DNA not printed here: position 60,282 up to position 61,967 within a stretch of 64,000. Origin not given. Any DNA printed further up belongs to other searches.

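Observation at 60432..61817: SGNH/GDSL hydrolase with foreign codon usage between the capsid genes and the head-tail adaptors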

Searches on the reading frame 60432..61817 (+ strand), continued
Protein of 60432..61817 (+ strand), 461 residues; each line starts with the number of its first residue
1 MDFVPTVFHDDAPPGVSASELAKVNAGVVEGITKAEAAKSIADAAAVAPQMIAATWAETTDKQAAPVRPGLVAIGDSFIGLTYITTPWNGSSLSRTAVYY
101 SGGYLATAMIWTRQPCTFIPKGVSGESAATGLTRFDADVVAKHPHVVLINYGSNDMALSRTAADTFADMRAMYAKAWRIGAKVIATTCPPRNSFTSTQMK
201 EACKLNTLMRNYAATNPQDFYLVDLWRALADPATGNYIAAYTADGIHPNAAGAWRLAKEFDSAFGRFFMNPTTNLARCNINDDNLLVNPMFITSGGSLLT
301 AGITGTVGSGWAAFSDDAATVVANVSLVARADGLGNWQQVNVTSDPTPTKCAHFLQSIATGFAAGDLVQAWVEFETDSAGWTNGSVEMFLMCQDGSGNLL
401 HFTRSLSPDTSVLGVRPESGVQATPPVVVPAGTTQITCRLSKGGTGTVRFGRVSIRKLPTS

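Call 65: get_annotated_region(hit=H29, flank=4000)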
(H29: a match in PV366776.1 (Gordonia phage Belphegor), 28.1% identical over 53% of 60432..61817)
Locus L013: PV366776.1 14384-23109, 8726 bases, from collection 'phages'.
description: Gordonia phage Belphegor, complete genome.
organism: Gordonia phage Belphegor (NCBI taxid 3411806)
taxonomy: Viruses; Duplodnaviria; Heunggongvirae; Uroviricota; Caudoviricetes
host: Gordonia terrae 3612; source: -; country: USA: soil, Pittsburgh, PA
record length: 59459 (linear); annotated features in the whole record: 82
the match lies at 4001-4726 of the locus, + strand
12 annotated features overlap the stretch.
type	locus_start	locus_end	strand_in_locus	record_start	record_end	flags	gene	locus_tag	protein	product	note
CDS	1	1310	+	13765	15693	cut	18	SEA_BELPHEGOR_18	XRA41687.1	major capsid hexamer protein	-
CDS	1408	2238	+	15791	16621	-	19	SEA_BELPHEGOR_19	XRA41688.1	hypothetical protein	-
CDS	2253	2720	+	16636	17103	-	20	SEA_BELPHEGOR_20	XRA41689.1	hypothetical protein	-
CDS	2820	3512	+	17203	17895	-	21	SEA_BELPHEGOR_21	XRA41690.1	major tail protein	-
CDS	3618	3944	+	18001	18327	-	22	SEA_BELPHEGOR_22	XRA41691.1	hypothetical protein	-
CDS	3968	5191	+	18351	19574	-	23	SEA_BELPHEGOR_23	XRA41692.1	hypothetical protein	-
CDS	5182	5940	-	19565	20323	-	24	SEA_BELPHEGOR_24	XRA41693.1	esterase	-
CDS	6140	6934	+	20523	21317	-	25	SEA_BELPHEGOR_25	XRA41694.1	head-to-tail adaptor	-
CDS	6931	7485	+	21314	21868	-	26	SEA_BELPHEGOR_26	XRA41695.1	hypothetical protein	-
CDS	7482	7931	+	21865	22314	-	27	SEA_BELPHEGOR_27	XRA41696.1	hypothetical protein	-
CDS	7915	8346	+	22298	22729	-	28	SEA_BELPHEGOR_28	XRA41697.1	minor capsid protein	-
CDS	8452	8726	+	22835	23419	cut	29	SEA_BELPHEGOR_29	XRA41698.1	tail assembly chaperone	-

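Call 66: get_annotated_region(hit=H3, flank=4000)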
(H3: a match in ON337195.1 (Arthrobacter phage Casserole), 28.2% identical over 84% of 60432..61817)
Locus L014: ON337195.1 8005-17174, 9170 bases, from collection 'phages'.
description: Arthrobacter phage Casserole, complete genome.
organism: Arthrobacter phage Casserole (NCBI taxid 2946721)
taxonomy: Viruses; Duplodnaviria; Heunggongvirae; Uroviricota; Caudoviricetes; Jasminevirus
host: Arthrobacter sp. ATCC 21022; source: soil; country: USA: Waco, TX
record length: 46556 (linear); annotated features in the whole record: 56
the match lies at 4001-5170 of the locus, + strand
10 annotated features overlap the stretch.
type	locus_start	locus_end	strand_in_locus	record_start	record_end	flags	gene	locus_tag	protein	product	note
CDS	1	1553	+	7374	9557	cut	13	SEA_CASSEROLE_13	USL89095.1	portal protein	-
CDS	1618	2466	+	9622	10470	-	14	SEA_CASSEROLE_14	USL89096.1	hypothetical protein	gp14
CDS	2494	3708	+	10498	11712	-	15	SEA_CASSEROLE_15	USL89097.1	major capsid protein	-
CDS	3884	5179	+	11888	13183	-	16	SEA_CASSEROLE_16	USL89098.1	esterase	-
CDS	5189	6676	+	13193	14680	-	17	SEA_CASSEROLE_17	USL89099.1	hydrolase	-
CDS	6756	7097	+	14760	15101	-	18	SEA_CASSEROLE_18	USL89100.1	hypothetical protein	gp18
CDS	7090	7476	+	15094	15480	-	19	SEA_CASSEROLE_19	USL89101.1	hypothetical protein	gp19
CDS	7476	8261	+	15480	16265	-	20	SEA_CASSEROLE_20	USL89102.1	lysin A N-acetylmuramoyl-L-alanine amidase domain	lysin A, N-acetylmuramoyl-L-alanine amidase domain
CDS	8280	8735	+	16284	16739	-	21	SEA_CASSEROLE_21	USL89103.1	hypothetical protein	gp21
CDS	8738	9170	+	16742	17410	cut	22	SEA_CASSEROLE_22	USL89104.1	minor tail protein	-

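Call 67: get_annotated_region(hit=H23, flank=4000)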
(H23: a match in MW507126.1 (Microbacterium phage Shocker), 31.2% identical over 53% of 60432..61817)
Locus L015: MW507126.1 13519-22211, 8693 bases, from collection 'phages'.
description: Microbacterium phage Shocker, complete genome.
organism: Microbacterium phage Shocker (NCBI taxid 2805839)
taxonomy: Viruses; Duplodnaviria; Heunggongvirae; Uroviricota; Caudoviricetes
host: Microbacterium paraoxydans NRRL B-14843; source: soil; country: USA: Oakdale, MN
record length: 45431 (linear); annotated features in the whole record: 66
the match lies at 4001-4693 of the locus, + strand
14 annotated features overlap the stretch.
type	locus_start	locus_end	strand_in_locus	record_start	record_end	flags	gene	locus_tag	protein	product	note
CDS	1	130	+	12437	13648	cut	23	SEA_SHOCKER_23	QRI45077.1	major capsid protein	-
CDS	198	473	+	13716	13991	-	24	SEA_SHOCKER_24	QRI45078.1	membrane protein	-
CDS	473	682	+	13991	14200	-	25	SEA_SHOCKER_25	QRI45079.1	hypothetical protein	-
CDS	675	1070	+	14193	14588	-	26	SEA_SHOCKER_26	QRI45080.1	membrane protein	-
CDS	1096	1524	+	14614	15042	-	27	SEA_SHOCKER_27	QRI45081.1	hypothetical protein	-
CDS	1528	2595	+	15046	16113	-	28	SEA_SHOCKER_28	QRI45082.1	glycoside hydrolase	-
CDS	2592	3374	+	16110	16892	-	29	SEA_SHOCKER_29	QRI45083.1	hydrolase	-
CDS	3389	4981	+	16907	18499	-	30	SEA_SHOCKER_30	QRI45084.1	esterase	-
CDS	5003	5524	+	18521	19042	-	31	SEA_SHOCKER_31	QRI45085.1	hypothetical protein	-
CDS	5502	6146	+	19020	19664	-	32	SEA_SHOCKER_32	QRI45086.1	tail tube protein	-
CDS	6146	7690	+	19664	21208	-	33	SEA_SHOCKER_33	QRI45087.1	hypothetical protein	-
CDS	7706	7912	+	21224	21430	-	34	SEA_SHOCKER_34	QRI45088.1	hypothetical protein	-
CDS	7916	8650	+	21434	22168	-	35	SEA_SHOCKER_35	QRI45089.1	hypothetical protein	-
CDS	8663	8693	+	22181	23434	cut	36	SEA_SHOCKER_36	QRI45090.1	hypothetical protein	-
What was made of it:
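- Shocker: next to a glycoside hydrolase and a hydrolase (call 67).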

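Call 68: get_annotated_region(hit=H44, flank=4000)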
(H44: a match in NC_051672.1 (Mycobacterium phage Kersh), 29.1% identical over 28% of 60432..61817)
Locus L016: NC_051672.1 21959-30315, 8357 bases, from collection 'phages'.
description: Mycobacterium phage Kersh, complete genome.
organism: Mycobacterium phage Kersh (NCBI taxid 1897501)
taxonomy: Viruses; Duplodnaviria; Heunggongvirae; Uroviricota; Caudoviricetes; Gracegardnervirinae; Cheoctovirus; Cheoctovirus kersh
host: Mycobacterium smegmatis mc2 155; source: compost; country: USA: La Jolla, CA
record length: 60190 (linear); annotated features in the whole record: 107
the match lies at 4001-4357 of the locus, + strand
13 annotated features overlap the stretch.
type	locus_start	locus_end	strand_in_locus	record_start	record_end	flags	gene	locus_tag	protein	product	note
CDS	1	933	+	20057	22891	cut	-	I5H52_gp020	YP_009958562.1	minor tail protein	minor tail protein, D-ala-D-ala carboxypeptidase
CDS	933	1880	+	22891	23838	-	-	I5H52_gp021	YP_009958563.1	minor tail protein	-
CDS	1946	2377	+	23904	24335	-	-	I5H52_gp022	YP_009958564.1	hypothetical protein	-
CDS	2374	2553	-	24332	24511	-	-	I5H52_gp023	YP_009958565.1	DNA binding protein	HTH DNA binding domain protein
CDS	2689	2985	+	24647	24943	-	-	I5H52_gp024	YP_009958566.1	hypothetical protein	-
CDS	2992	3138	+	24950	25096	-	-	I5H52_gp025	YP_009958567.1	hypothetical protein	-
CDS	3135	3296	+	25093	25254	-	-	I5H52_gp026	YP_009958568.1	hypothetical protein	-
CDS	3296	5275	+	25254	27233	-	-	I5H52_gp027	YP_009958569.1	esterase/lipase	lipase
CDS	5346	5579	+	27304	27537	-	-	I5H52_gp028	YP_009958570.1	hypothetical protein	-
CDS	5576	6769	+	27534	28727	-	-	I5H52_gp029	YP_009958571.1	endolysin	lysin A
CDS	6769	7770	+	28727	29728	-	-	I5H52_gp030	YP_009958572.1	endolysin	lysin B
CDS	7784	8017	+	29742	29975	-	-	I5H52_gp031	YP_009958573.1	holin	-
CDS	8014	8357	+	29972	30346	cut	-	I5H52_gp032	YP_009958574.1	minor tail protein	-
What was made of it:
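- Kersh: esterase, hypothetical, lysin A, lysin B, holin (call 68).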

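Call 75: search_solved_structures(query=A2, max_evalue=0.01, show_alignments=1)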
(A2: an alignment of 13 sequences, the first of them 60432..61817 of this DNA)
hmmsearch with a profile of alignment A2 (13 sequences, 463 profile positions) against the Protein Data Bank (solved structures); distinct sequences matched with E-value up to 0.01: 50.
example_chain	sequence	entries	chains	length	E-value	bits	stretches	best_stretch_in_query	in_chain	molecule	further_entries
9hi6_A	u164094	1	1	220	1.8e-29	105.9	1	120-269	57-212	FI6-focused design_04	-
9hi5_A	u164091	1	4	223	5.7e-27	97.6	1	120-270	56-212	GDSL-like protein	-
4iyj_A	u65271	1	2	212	1.2e-25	93.2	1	120-269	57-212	GDSL-like protein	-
4ppy_A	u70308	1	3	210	4.3e-25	91.5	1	120-268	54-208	Putative acylhydrolase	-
9hi4_C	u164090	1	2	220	2.6e-24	88.9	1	120-269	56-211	FI6-focused design_03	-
3p94_A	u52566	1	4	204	3.9e-23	85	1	117-268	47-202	GDSL-like Lipase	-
4hf7_A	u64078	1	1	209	6.6e-21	77.7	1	120-267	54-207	Putative acylhydrolase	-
4rsh_A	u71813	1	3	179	8.7e-11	44.3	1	115-260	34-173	Lipolytic protein G-D-S-L family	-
4jgg_A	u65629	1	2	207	8.6e-10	41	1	119-188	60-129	Esterase TesA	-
1yzf_A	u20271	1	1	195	1.4e-09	40.3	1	116-258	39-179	lipase/acylhydrolase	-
4oao_A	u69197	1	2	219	1.7e-09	40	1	73-158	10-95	Acetyl xylan esterase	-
4oap_A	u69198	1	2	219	2.3e-09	39.6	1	73-158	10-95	Acetyl xylan esterase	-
5bn1_A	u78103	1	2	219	2.5e-09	39.5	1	73-158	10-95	Acetyl xylan esterase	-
3w7v_A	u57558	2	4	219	2.7e-09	39.4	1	73-158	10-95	Acetyl xylan esterase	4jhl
4jj4_A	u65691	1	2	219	6.2e-09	38.2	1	73-158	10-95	Acetyl xylan esterase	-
6hfz_A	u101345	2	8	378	8.3e-06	27.9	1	117-161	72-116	GDSL-like protein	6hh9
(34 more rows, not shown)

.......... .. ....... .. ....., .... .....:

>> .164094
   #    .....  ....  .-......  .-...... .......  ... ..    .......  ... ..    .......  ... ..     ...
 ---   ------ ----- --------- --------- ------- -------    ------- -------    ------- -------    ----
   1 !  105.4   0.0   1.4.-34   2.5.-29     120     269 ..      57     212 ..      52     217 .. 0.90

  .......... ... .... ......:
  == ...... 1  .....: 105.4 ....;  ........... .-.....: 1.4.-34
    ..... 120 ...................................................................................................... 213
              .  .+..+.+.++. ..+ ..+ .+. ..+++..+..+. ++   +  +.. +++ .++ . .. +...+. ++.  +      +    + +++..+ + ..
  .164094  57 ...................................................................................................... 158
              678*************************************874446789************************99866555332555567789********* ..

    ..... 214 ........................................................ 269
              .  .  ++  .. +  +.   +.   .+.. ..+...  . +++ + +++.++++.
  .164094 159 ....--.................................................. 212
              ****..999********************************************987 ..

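Call 76: search_protein_families(library=padloc, proteins=[window:60432-61817:+, L005:9414-10850:+], max_evalue=0.01)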
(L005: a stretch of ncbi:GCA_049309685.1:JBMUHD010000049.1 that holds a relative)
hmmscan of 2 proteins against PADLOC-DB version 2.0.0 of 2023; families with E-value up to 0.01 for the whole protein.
window:60432-61817:+ (461 aa): 0 families

L005:9414-10850:+ (478 aa): 0 families
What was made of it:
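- Tried and rejected: PADLOC gave no hit for the esterase, for the minus-strand 749-aa gene or for the L005 478-aa gene (call 76).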

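Call 79: get_annotated_region(hit=H5, flank=4500)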
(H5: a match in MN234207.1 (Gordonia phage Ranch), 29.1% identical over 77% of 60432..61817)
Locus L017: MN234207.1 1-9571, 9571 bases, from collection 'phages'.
description: Gordonia phage Ranch, complete genome.
organism: Gordonia phage Ranch (NCBI taxid 2599848)
taxonomy: Viruses; Duplodnaviria; Heunggongvirae; Uroviricota; Caudoviricetes; Lambovirus; Lambovirus ranch
host: Gordonia rubripertincta NRRL B-16540 SEA; source: soil; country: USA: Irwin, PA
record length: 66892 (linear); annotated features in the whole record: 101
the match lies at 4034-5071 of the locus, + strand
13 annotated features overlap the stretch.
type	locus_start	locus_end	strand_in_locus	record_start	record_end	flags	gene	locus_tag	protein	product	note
CDS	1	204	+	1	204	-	1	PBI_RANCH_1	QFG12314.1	hypothetical protein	-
CDS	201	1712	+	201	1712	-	2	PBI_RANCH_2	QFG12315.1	terminase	-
CDS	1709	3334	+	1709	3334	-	3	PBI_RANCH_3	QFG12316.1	portal protein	-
CDS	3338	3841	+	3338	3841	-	4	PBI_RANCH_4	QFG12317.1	hypothetical protein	-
CDS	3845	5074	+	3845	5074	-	5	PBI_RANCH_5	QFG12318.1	esterase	-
CDS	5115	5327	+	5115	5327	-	6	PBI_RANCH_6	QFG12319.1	hypothetical protein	-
CDS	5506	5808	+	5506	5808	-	7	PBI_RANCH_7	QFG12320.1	hypothetical protein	-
CDS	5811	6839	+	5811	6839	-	8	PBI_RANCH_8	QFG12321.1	hypothetical protein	-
CDS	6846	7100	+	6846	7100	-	9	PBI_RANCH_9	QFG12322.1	hypothetical protein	-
CDS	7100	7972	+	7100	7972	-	10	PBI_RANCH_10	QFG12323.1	hypothetical protein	-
CDS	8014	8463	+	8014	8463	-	11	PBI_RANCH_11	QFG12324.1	metalloprotease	-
CDS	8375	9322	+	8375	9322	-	12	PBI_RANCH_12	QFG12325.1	MuF-like minor capsid protein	-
CDS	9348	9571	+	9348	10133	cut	13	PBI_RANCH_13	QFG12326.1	hypothetical protein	-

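Call 89: list_cluster_members(proteins=[P0002, P0001, P0007, P0003])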
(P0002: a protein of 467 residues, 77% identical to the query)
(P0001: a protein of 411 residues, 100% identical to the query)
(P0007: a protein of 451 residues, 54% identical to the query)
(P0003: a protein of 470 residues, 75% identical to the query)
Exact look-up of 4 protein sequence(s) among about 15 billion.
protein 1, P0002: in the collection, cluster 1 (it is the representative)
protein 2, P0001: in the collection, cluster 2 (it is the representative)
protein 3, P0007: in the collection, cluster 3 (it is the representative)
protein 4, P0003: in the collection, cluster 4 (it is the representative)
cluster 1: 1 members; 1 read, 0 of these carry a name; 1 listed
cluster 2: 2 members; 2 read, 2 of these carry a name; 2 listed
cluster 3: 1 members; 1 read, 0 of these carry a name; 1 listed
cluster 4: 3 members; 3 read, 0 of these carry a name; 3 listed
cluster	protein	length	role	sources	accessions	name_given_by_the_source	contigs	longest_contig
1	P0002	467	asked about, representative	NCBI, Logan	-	-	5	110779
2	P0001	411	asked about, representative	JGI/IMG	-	lysophospholipase L1-like esterase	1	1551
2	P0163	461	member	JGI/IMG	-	lysophospholipase L1-like esterase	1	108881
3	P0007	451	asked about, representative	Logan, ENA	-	-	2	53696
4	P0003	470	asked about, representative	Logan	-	-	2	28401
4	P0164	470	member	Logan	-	-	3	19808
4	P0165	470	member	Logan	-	-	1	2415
